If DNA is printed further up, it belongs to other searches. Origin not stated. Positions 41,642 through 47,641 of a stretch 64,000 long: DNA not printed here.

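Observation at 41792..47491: Operon of a 1238-aa multi-domain Thr/Pro-repeat surface protein and an S8 protease sharing carboxypeptidase-regulatory-like domains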

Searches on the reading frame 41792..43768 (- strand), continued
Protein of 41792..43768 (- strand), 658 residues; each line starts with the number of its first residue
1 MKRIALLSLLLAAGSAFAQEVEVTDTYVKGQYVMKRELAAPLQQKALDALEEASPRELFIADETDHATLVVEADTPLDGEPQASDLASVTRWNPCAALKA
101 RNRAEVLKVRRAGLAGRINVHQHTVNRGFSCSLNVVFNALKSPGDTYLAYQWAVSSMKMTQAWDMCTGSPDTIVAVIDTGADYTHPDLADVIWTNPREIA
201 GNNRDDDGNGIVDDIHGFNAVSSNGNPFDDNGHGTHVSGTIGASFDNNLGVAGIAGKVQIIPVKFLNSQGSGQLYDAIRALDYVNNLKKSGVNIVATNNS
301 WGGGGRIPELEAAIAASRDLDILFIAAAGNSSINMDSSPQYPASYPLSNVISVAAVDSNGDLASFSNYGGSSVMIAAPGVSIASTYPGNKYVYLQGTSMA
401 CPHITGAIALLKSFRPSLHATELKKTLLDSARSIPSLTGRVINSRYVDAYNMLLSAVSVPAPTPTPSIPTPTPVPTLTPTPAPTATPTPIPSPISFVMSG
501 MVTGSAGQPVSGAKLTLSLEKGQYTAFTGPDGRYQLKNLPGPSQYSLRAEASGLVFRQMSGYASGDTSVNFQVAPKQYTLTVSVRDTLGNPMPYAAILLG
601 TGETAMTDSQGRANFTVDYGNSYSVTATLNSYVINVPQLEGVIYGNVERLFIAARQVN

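Call 67: find_encoding_contigs(protein=P0202, flank=8000, max_places=1)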
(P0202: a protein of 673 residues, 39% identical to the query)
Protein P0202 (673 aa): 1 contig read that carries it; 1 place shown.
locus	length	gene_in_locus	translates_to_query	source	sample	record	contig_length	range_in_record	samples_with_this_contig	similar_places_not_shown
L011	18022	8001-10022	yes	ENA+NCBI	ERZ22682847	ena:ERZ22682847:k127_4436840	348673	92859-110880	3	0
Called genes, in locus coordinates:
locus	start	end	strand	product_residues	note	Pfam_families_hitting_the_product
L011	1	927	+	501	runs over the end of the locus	PF02120:Flg_hook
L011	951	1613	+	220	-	PF03963:FlgD, PF13860:FlgD_ig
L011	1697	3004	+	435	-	PF22692:LlgE_F_G_D1, PF07559:FlgE_D2, PF06429:Flg_bbr_C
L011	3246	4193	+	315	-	PF03308:MeaB, PF02492:cobW (weak)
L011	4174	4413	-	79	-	-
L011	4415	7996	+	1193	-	-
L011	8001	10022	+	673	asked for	PF00082:Peptidase_S8, PF09430:EMC7_beta-sandw (weak), PF13620:CarboxypepD_reg (weak), PF22904:NOMO1-like_2nd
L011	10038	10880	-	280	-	PF13641:Glyco_tranf_2_3, PF00535:Glycos_transf_2, PF10111:Glyco_tranf_2_2 (weak)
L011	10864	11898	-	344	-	PF03706:LPG_synthase_TM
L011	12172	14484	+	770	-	PF00390:malic, PF03949:Malic_M, PF01515:PTA_PTB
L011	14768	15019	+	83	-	-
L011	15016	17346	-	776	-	PF17152:CHASE8, PF00672:HAMP, PF08448:PAS_4, PF00512:HisKA, PF02518:HATPase_c, PF00072:Response_reg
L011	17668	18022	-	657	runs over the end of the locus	PF05359:DUF748, PF13116:YhdP, PF05170:AsmA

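Call 68: find_encoding_contigs(protein=P0219, flank=8000, max_places=1)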
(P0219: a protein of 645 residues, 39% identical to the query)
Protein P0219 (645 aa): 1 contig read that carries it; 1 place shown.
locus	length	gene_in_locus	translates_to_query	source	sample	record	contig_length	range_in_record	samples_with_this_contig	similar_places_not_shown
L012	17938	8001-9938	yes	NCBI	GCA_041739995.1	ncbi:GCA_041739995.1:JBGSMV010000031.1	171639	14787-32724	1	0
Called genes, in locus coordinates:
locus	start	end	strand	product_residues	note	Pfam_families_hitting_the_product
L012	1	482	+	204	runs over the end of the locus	-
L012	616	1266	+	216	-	PF03006:HlyIII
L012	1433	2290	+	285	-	PF02086:MethyltransfD12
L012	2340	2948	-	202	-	PF00565:SNase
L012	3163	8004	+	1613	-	-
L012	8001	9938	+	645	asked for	PF00082:Peptidase_S8, PF13620:CarboxypepD_reg (weak)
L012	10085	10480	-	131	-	-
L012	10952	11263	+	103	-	PF00216:Bac_DNA_binding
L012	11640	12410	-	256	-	PF00528:BPD_transp_1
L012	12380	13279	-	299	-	PF00005:ABC_tran, PF13304:AAA_21 (faint)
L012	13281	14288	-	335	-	PF13379:NMT1_2, PF12974:Phosphonate-bd, PF09084:NMT1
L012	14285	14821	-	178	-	PF02082:Rrf2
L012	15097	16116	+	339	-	-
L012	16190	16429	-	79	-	PF02609:Exonuc_VII_S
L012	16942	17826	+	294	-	-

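Call 69: find_encoding_contigs(protein=P0244, flank=8000, max_places=1)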
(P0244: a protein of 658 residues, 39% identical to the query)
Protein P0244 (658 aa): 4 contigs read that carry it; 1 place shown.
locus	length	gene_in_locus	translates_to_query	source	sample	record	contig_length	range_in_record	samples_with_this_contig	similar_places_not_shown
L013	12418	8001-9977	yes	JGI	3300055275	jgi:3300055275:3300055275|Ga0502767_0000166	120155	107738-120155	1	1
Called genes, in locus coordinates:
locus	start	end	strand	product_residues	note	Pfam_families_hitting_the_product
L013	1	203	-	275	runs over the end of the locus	PF20539:DUF6754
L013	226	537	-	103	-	-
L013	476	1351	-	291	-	-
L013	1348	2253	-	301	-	-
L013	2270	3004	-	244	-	PF00132:Hexapep, PF14602:Hexapep_2 (weak)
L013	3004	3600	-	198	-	PF28549:NDPSase_N, PF00293:NUDIX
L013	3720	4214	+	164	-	PF08534:Redoxin (weak)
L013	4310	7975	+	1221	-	PF15976:CooC_C (faint), PF00775:Dioxygenase_C (faint), PF16371:MetallophosN (faint)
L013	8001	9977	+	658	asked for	PF00082:Peptidase_S8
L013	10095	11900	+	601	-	PF00009:GTP_EFTU, PF22042:EF-G_D2, PF03144:GTP_EFTU_D2, PF00679:EFG_C, PF21018:BipA_C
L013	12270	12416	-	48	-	?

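Call 92: search_solved_structures(query=window:41792-43768:-, max_evalue=1e-60, show_alignments=1)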
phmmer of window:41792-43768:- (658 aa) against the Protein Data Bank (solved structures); distinct sequences matched with E-value up to 1e-60: 1.
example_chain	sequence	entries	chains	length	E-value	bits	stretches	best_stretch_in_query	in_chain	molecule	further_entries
3vv3_A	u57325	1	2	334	6.1e-87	295.6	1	157-457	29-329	Deseasin MCP-01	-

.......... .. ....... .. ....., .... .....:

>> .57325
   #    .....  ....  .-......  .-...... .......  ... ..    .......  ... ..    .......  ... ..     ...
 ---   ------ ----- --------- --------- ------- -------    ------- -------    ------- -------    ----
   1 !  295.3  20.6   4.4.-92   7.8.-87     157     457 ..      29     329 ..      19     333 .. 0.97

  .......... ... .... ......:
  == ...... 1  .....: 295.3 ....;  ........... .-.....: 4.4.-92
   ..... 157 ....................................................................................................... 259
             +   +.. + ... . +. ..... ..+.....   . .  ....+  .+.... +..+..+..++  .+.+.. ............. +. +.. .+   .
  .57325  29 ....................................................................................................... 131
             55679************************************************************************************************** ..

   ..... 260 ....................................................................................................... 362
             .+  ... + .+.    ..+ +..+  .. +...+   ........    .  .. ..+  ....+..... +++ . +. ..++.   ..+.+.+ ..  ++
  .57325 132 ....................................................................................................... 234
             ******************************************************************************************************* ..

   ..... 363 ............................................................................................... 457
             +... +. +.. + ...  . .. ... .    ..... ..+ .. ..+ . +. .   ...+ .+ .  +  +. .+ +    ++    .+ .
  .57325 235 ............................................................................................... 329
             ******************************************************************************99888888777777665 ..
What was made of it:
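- The catalytic domain is about half identical (my count of the printed alignment, not a computed figure) to the secreted collagenolytic protease MCP-01 (call 92).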

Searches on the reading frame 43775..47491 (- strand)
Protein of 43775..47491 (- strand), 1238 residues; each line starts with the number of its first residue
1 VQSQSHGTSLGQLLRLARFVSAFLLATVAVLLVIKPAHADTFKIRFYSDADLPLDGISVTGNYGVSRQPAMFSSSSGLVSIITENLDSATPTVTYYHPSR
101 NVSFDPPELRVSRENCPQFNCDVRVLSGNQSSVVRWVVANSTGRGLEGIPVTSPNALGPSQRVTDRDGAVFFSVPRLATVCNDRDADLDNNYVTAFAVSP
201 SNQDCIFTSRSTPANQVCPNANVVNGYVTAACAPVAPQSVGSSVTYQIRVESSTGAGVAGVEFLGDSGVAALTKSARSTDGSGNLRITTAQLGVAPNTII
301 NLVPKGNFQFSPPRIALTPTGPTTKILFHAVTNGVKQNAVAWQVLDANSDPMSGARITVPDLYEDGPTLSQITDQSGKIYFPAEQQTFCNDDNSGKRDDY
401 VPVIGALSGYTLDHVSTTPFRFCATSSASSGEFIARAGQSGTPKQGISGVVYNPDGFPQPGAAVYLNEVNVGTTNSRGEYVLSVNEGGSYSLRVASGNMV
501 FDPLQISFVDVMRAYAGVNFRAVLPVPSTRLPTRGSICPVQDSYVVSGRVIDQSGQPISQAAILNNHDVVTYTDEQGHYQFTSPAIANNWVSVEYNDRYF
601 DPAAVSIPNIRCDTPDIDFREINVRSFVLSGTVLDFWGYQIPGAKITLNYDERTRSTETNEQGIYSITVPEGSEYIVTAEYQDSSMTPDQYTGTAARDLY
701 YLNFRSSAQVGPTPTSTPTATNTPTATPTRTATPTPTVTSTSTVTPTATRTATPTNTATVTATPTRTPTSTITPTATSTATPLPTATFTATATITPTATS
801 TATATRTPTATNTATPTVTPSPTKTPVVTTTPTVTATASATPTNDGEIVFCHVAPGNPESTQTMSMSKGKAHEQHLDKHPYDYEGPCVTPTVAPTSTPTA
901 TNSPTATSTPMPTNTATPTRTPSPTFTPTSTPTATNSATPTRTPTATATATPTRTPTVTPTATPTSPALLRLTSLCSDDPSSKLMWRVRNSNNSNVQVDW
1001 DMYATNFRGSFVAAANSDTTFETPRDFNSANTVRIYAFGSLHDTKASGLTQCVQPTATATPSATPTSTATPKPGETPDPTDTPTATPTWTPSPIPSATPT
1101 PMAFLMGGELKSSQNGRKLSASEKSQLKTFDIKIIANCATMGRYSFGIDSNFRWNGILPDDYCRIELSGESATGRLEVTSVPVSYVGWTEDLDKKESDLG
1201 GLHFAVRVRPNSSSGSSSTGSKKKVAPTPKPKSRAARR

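Call 7: search_protein_families(library=pfam, proteins=[window:43775-47491:-], max_evalue=1)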
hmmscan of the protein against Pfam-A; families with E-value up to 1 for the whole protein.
window:43775-47491:- (1238 aa): 10 families
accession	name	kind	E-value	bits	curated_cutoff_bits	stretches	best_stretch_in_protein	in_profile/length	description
PF13620.12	CarboxypepD_reg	-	8.4e-18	64.9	32.3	3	546-595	2-56/82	Carboxypeptidase regulatory-like domain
PF13715.12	CarbopepD_reg_2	-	2e-16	60.2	32.2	3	546-585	1-42/88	CarboxypepD_reg-like domain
PF15976.11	CooC_C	-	5e-08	33.3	29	1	545-597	18-68/93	CS1-pili formation C-terminal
PF25020.1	TTR_TEN1-4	-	5.1e-07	30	27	0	625-682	5-60/86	Teneurin TTR-like domain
PF17210.9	SdrD_B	-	0.00014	22.5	29.7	0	641-690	24-76/112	SdrD B-like domain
PF16371.11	MetallophosN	-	0.0012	19.5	35.6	1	548-593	1-43/77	N terminal of Calcineurin-like phosphoesterase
PF02369.22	Big_1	-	0.0044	17.5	34.9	2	330-380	11-63/93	Bacterial Ig-like domain (group 1)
PF23591.1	CILP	-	0.0067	16.8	27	0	541-589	2-51/90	Cartilage intermediate layer protein 1-like domain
PF09430.16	EMC7_beta-sandw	-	0.0087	16.7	26.6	0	462-509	10-60/122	ER membrane protein complex subunit 7, beta-sandwich domain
PF00775.27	Dioxygenase_C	-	0.13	12.1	27.3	0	543-581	29-62/182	Dioxygenase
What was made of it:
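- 45377..46156 (-): Three CarboxypepD_reg (transthyretin-like) domains, aa 446-705. Pfam PF13620 64.9 bits and PF13715 60.2 bits (call 7).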

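Call 8: search_protein_families(library=ncbifam, proteins=[window:43775-47491:-], max_evalue=1)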
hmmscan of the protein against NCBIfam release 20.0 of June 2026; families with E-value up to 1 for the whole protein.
window:43775-47491:- (1238 aa): 2 families
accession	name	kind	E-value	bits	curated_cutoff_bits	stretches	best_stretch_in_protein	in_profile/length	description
TIGR04056.1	OMP_RagA_SusC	subfamily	1.3e-05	23.8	368.25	2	629-674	3-46/981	SusC/RagA family TonB-linked outer membrane protein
TIGR04134.1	lipo_with_rSAM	hypoth_equivalog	7.9e-05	22.7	39.8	1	543-597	39-106/150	radical SAM-associated putative lipoprotein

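Call 12: find_homologous_proteins(query=window:43775-47491:-)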
Query window:43775-47491:- (1238 aa): 3 proteins with E <= 0.001 among 8000 candidates.
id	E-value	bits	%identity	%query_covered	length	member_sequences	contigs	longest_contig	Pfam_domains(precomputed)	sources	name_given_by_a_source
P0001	0.0e+0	2739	100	100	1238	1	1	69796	PF13715.13,PF25020.2,PF15976.12,PF13620.13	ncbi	-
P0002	7.4e-8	49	30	22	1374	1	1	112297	-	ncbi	ncbi:MAG: hypothetical protein R2911_21760, partial [Caldilineaceae bacterium]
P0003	6.4e-7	46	53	10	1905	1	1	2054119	PF09286.17,PF00942.26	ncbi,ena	-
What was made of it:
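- Tried and rejected: The word-index homology search with the whole large protein found only itself and two Pro/Thr-biased weak hits (call 12).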

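Call 13: find_encoding_contigs(protein=P0001, flank=3000, max_places=3)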
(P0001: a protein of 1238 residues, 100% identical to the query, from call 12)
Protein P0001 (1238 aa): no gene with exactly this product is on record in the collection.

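Call 25: search_solved_structures(query=window:43775-47491:-, max_evalue=0.01)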
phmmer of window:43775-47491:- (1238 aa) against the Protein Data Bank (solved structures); distinct sequences matched with E-value up to 0.01: 1.
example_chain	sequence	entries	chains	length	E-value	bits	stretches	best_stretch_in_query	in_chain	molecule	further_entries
8zvk_A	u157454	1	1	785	1.6e-08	36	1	706-774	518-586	AaBgIC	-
